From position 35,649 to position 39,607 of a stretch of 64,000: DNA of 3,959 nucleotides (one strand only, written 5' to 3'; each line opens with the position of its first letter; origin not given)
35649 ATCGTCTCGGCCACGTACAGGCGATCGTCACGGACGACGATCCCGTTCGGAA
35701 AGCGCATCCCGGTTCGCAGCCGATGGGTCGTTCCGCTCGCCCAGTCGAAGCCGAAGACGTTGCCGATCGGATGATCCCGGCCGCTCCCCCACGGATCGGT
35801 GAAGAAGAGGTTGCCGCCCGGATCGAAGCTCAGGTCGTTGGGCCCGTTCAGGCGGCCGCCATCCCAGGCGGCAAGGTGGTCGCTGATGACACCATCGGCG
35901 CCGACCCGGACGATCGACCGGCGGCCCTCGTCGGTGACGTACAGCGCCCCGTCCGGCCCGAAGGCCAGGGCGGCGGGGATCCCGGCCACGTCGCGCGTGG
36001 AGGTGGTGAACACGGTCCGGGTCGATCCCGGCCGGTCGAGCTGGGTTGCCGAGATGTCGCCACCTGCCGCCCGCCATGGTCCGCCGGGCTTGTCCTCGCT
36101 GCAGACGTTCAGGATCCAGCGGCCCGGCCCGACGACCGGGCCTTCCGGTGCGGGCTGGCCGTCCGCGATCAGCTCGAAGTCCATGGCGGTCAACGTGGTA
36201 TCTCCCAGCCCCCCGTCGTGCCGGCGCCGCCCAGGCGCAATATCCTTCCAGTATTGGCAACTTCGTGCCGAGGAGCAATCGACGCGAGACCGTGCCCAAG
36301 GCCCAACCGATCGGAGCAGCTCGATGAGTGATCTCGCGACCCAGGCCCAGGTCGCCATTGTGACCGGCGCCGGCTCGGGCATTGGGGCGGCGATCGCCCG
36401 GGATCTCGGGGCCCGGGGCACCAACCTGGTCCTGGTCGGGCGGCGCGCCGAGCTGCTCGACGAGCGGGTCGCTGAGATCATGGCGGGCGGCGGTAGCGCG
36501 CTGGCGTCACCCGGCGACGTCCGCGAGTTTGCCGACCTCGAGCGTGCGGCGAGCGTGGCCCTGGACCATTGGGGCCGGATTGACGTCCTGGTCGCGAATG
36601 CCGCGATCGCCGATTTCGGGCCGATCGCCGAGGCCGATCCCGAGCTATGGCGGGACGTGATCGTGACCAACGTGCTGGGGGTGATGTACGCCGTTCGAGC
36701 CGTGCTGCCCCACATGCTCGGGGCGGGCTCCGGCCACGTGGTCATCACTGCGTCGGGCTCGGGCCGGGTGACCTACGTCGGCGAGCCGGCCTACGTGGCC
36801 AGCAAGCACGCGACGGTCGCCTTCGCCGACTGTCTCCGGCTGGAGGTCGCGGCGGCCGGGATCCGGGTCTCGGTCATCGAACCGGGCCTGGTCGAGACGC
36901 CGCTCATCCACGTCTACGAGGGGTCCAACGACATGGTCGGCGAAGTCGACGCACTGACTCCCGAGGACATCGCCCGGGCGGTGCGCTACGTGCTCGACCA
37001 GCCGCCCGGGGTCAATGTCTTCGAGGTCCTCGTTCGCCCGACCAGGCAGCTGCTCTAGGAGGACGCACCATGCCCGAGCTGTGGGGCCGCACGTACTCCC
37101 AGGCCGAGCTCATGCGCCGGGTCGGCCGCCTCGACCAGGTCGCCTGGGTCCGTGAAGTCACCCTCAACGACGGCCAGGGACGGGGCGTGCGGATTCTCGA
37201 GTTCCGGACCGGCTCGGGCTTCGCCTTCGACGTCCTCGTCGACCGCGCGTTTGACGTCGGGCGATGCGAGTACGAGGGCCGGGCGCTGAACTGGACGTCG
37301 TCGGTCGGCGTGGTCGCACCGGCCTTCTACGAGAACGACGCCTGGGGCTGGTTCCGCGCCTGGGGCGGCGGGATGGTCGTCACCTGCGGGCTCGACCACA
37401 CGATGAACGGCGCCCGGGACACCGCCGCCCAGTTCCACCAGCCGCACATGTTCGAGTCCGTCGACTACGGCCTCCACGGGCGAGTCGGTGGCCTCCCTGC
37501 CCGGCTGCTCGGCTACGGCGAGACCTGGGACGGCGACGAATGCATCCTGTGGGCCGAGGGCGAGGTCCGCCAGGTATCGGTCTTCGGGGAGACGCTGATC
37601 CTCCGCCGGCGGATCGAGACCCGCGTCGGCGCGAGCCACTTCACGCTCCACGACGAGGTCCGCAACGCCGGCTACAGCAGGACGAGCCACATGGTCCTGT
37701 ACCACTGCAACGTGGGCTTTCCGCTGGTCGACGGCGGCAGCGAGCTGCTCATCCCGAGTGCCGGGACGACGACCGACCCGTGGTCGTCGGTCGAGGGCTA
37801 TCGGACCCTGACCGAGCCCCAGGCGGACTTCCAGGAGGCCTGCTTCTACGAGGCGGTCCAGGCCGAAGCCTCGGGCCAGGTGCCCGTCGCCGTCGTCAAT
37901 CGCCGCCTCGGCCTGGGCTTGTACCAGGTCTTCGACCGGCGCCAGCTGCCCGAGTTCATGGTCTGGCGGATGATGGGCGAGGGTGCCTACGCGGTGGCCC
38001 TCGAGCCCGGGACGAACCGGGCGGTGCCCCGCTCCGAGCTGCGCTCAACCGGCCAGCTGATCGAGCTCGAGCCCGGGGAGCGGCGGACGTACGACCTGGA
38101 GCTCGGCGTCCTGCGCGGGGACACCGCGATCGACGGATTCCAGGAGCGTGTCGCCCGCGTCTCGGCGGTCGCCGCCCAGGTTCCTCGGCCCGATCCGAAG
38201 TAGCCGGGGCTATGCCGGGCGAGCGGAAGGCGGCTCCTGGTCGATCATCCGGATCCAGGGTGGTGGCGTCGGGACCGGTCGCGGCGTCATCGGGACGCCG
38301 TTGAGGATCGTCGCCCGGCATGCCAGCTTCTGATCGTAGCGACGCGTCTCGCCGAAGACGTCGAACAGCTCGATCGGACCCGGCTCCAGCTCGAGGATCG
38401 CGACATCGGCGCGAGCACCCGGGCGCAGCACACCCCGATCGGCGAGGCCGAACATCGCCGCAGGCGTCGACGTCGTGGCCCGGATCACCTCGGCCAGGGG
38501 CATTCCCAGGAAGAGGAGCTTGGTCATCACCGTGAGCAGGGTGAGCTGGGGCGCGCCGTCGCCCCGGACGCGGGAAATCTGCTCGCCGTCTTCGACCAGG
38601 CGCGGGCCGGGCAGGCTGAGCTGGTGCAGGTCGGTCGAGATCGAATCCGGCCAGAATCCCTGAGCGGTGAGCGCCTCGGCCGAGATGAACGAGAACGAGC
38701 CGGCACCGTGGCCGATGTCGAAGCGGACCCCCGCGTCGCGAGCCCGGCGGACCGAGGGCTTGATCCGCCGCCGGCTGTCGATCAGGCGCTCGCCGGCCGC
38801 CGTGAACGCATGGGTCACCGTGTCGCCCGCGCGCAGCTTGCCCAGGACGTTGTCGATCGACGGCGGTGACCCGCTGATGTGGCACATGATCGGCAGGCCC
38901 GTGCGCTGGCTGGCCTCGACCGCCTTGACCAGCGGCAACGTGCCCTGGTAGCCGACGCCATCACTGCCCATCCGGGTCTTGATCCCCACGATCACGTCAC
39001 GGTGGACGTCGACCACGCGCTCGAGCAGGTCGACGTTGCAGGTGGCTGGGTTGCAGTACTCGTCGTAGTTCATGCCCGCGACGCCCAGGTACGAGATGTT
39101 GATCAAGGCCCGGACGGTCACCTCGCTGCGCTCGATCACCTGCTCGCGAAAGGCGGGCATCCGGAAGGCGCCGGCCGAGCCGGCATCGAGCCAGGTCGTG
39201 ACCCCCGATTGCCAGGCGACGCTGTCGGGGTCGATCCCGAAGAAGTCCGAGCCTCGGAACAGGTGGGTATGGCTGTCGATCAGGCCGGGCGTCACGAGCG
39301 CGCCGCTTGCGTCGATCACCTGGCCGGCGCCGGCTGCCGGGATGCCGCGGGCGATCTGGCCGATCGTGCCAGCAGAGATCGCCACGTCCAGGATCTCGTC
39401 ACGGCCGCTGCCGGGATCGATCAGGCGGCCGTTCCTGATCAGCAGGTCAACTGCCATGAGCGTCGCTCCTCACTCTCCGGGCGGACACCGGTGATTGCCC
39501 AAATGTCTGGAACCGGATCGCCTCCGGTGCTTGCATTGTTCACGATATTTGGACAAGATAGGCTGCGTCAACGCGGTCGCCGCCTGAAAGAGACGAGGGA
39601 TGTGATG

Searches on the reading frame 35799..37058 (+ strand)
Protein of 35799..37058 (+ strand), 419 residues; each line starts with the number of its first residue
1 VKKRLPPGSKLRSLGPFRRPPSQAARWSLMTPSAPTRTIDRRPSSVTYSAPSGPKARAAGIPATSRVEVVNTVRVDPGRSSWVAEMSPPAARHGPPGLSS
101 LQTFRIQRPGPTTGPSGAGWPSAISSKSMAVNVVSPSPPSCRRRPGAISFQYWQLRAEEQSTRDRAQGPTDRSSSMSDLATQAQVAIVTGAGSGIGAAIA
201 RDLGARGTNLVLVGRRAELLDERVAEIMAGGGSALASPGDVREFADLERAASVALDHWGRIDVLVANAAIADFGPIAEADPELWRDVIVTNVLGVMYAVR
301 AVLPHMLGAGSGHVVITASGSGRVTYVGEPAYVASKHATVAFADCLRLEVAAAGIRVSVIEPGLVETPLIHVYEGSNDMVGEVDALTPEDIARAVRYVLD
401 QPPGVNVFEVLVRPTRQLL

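Call 57: search_protein_families(library=pfam, proteins=[window:35799-37058:+], max_evalue=0.00001)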
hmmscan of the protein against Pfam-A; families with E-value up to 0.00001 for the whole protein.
window:35799-37058:+ (419 aa): 3 families
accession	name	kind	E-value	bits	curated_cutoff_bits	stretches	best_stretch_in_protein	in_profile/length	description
PF00106.31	adh_short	-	1.1e-52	178.8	26.6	1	184-369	1-186/195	short chain dehydrogenase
PF13561.12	adh_short_C2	-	4.1e-38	131.7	27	1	190-391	1-209/236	Enoyl-(Acyl carrier protein) reductase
PF08659.16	KR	-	9e-10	39.2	22.6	1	186-365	3-178/180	KR domain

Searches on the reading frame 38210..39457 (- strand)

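Call 57: search_protein_families(library=pfam, proteins=[window:38210-39457:-], max_evalue=0.00001)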
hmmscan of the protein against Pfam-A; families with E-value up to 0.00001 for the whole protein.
window:38210-39457:- (415 aa): 2 families
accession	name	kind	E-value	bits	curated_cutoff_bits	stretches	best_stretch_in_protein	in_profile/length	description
PF07969.17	Amidohydro_3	-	2.6e-21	77.1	29.7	2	319-389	407-470/472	Amidohydrolase family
PF01979.26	Amidohydro_1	-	5.2e-12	46.1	25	1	54-372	1-331/345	Amidohydrolase family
